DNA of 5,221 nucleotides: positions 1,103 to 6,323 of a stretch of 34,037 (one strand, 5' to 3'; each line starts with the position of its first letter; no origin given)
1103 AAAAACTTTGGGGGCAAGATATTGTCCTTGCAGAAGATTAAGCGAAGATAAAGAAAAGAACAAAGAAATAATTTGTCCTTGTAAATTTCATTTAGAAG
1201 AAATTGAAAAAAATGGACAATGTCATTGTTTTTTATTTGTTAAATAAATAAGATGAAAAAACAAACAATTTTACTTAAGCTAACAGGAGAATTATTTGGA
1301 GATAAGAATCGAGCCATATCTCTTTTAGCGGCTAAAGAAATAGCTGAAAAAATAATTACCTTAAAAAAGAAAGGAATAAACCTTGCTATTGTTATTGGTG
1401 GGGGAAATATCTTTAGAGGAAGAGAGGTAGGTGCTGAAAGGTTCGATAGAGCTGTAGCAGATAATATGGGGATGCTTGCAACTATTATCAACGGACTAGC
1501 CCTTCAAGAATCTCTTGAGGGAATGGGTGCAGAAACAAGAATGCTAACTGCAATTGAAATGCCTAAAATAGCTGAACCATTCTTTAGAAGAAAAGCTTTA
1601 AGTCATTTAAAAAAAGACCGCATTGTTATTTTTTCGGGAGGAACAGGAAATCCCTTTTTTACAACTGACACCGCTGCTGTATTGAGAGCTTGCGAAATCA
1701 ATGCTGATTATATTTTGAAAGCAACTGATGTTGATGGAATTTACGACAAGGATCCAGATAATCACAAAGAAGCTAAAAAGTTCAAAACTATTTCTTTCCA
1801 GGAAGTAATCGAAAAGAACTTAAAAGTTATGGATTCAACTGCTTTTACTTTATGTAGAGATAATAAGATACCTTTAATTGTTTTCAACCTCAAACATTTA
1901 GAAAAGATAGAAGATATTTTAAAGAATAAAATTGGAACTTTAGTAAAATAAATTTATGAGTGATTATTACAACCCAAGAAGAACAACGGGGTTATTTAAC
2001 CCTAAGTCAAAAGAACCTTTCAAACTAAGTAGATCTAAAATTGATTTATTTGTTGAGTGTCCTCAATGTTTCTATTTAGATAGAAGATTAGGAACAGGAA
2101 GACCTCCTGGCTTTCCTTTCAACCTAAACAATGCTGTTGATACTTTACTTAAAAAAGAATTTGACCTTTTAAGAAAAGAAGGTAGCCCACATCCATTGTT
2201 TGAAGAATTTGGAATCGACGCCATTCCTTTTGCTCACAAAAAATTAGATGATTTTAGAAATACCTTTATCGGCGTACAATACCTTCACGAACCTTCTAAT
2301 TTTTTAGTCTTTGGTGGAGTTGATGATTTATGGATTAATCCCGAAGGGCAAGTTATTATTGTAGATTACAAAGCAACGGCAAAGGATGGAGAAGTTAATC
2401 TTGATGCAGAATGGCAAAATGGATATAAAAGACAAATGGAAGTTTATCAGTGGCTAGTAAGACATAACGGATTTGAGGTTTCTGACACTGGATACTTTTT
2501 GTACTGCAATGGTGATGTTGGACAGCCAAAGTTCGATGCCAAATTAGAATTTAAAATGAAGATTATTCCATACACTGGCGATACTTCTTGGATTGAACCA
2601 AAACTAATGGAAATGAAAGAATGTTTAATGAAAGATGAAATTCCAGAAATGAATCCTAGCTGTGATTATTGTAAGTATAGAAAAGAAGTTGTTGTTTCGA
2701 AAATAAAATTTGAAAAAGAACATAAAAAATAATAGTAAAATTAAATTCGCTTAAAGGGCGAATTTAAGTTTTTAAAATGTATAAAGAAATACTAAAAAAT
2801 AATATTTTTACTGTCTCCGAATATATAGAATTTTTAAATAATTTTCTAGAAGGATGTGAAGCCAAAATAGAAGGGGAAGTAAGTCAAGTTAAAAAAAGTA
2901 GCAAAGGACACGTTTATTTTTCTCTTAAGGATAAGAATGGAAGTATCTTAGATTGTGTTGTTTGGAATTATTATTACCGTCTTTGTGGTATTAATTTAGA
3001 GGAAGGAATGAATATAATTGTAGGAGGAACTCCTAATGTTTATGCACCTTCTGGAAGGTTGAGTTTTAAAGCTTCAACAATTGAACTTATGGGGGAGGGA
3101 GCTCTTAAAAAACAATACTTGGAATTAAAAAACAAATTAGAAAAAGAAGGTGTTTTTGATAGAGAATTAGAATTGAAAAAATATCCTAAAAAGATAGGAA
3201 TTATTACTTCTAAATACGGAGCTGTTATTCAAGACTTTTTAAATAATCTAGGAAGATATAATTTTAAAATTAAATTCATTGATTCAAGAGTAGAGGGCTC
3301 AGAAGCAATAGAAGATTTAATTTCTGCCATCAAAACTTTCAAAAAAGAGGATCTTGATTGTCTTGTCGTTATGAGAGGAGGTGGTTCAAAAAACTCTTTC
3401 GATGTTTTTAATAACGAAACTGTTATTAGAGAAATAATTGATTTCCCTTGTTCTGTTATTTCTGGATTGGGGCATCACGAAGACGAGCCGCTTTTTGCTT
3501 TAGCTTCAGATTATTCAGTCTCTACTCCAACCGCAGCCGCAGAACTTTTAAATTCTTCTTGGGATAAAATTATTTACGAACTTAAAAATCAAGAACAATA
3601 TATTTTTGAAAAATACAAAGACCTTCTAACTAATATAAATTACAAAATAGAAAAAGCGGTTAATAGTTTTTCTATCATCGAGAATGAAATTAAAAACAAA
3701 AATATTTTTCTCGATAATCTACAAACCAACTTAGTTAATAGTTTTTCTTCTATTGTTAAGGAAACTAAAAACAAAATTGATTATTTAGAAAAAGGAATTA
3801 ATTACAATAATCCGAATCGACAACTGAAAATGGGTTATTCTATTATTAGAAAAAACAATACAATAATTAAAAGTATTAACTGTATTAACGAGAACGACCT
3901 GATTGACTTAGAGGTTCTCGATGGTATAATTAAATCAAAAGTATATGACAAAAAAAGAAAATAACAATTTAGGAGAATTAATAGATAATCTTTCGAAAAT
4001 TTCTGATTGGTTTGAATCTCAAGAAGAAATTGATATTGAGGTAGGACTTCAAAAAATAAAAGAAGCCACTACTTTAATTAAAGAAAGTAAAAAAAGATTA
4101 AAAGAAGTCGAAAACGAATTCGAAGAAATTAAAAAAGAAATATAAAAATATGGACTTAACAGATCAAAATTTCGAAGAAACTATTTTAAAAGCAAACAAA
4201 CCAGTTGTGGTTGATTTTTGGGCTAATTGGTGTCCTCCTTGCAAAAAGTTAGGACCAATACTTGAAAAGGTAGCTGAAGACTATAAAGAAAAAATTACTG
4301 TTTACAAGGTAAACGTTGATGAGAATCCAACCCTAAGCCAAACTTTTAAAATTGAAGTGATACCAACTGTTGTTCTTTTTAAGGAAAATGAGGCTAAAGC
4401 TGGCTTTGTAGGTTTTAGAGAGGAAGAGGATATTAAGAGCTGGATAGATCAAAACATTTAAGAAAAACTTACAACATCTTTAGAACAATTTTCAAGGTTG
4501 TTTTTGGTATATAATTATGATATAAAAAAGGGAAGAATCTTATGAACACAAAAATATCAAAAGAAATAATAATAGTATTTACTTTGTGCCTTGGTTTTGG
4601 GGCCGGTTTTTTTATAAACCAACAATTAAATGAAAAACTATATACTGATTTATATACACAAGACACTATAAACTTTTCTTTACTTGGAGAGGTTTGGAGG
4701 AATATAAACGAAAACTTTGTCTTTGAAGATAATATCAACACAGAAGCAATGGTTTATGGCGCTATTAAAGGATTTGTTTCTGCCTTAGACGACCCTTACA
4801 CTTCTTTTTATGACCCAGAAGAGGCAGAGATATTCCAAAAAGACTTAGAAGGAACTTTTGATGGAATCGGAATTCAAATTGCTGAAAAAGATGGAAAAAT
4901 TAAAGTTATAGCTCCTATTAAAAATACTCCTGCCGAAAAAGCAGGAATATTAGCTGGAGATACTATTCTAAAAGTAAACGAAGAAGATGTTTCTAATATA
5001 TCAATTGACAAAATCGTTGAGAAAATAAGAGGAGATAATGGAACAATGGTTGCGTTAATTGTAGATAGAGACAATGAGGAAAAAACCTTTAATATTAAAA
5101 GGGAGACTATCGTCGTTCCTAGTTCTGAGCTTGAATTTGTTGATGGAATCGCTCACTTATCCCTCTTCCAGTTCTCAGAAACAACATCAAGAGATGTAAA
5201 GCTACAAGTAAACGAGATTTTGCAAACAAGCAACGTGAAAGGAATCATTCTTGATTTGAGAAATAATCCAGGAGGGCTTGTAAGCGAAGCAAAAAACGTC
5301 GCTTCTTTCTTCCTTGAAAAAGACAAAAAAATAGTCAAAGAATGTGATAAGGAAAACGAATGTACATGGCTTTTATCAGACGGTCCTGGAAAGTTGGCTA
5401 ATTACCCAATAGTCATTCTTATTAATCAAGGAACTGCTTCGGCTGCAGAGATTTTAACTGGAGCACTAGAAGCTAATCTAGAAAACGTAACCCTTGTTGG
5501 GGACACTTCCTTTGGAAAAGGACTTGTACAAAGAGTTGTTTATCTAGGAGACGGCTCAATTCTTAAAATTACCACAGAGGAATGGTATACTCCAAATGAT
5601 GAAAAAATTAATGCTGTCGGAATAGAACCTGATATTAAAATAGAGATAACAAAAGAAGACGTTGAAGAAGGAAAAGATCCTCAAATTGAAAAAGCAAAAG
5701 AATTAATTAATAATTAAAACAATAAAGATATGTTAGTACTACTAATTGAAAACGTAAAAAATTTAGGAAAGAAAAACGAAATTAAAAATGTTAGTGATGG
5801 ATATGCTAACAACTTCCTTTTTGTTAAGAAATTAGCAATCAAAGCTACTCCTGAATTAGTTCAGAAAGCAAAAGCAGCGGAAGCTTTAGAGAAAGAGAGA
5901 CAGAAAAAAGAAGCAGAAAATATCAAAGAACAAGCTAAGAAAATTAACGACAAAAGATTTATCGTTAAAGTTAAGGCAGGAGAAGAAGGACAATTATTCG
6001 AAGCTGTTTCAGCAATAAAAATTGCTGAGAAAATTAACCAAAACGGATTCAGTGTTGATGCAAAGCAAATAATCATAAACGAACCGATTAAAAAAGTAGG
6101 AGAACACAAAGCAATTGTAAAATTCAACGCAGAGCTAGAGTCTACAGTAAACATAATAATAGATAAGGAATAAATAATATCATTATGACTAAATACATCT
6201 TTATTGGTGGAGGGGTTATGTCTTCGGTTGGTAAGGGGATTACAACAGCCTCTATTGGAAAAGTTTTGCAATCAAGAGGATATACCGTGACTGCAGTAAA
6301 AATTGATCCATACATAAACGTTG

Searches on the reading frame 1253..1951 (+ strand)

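Call 11: search_protein_families(library=pfam, proteins=[window:1253-1951:+], max_evalue=0.001)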
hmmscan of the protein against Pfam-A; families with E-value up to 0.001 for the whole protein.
window:1253-1951:+ (232 aa): 1 family
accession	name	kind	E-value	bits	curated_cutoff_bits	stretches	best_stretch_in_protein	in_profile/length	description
PF00696.33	AA_kinase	-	1.5e-34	120.2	24.9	1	5-212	2-234/234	Amino acid kinase family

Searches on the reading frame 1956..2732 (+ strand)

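Call 11: search_protein_families(library=pfam, proteins=[window:1956-2732:+], max_evalue=0.001)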
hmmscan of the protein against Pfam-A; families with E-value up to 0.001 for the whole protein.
window:1956-2732:+ (258 aa): 1 family
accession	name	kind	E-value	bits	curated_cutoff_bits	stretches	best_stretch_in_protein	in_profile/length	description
PF12705.13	PDDEXK_1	-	1.2e-10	42.2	22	1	82-242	110-243/247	PD-(D/E)XK nuclease superfamily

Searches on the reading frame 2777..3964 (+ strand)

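Call 11: search_protein_families(library=pfam, proteins=[window:2777-3964:+], max_evalue=0.001)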
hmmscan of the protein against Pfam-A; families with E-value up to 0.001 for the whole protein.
window:2777-3964:+ (395 aa): 3 families
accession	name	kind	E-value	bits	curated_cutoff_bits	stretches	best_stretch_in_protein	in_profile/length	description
PF02601.20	Exonuc_VII_L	-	7.8e-56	190.3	35.9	2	129-349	6-229/315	Exonuclease VII, large subunit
PF13742.12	tRNA_anti_2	-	9.6e-20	71.1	27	1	12-103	2-95/95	OB-fold nucleic acid binding domain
PF01336.31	tRNA_anti-codon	-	6.4e-10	39.3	27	1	30-104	2-74/75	OB-fold nucleic acid binding domain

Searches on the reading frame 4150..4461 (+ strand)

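Call 11: search_protein_families(library=pfam, proteins=[window:4150-4461:+], max_evalue=0.001)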
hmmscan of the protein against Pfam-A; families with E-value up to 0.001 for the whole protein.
window:4150-4461:+ (103 aa): 13 families
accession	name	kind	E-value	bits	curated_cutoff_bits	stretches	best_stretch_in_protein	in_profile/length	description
PF00085.26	Thioredoxin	-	9.4e-33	112.7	23.5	1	3-100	5-102/103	Thioredoxin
PF13098.12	Thioredoxin_2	-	1.5e-10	41.8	27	1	14-98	3-103/104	Thioredoxin-like domain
PF13905.12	Thioredoxin_8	-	7.3e-10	39.5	27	1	16-58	1-45/94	Thioredoxin-like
PF00578.27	AhpC-TSA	-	2.4e-09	37.6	26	1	11-84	18-95/124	AhpC/TSA family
PF08534.16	Redoxin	-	1.6e-07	31.6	26.6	1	15-67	27-82/148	Redoxin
PF13728.12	TraF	-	2.2e-06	28.1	23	1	23-87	136-209/224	F plasmid transfer operon protein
PF02966.22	DIM1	-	4.5e-06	26.9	27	1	9-79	12-83/133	Mitosis protein DIM1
PF14595.12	Thioredoxin_9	-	7.5e-06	26.3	25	1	20-85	45-112/129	Thioredoxin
PF04756.19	OST3_OST6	-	3.4e-05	23.9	27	1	3-84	16-109/294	OST3 / OST6 family, transporter family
PF13848.12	Thioredoxin_6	-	4.9e-05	23.7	27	1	36-103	10-75/184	Thioredoxin-like domain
PF13899.12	Thioredoxin_7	-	5.1e-05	23.8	27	1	14-77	15-81/83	Thioredoxin-like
PF05768.20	Glrx-like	-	0.00016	22.4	26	1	28-99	10-76/77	Glutaredoxin-like domain (DUF836)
PF13192.12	Thioredoxin_3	-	0.00082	19.8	24.8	0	28-99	10-75/76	Thioredoxin domain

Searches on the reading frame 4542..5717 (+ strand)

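Call 11: search_protein_families(library=pfam, proteins=[window:4542-5717:+], max_evalue=0.001)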
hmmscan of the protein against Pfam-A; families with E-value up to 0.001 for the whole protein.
window:4542-5717:+ (391 aa): 5 families
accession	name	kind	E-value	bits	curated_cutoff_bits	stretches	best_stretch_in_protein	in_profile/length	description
PF03572.23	Peptidase_S41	-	1.5e-42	145.5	24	1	203-367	2-165/165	Peptidase family S41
PF13180.12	PDZ_2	-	1.1e-10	42.1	27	1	109-186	3-79/80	PDZ domain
PF17820.7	PDZ_6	-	1.2e-10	41.4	27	1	124-176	4-54/54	PDZ domain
PF00595.29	PDZ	-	1.9e-10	41.4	23.2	1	105-174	10-80/81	PDZ domain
PF22694.1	CtpB_N-like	-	1.8e-06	28.8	27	1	43-93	36-84/85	Activating protease CtpB N-terminal domain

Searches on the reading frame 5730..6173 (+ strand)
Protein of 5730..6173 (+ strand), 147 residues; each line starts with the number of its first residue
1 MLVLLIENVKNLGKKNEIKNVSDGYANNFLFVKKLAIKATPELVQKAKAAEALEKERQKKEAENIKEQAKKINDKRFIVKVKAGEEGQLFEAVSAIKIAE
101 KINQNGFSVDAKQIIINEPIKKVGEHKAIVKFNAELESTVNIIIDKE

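Call 11: search_protein_families(library=pfam, proteins=[window:5730-6173:+], max_evalue=0.001)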
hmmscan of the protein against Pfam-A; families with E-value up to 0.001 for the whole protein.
window:5730-6173:+ (147 aa): 2 families
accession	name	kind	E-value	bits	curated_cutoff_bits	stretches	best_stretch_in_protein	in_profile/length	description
PF01281.25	Ribosomal_L9_N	-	2.5e-18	65.8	20.7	1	1-45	1-45/47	Ribosomal protein L9, N-terminal domain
PF03948.19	Ribosomal_L9_C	-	9.4e-18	64.9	23.2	1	64-144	2-84/86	Ribosomal protein L9, C-terminal domain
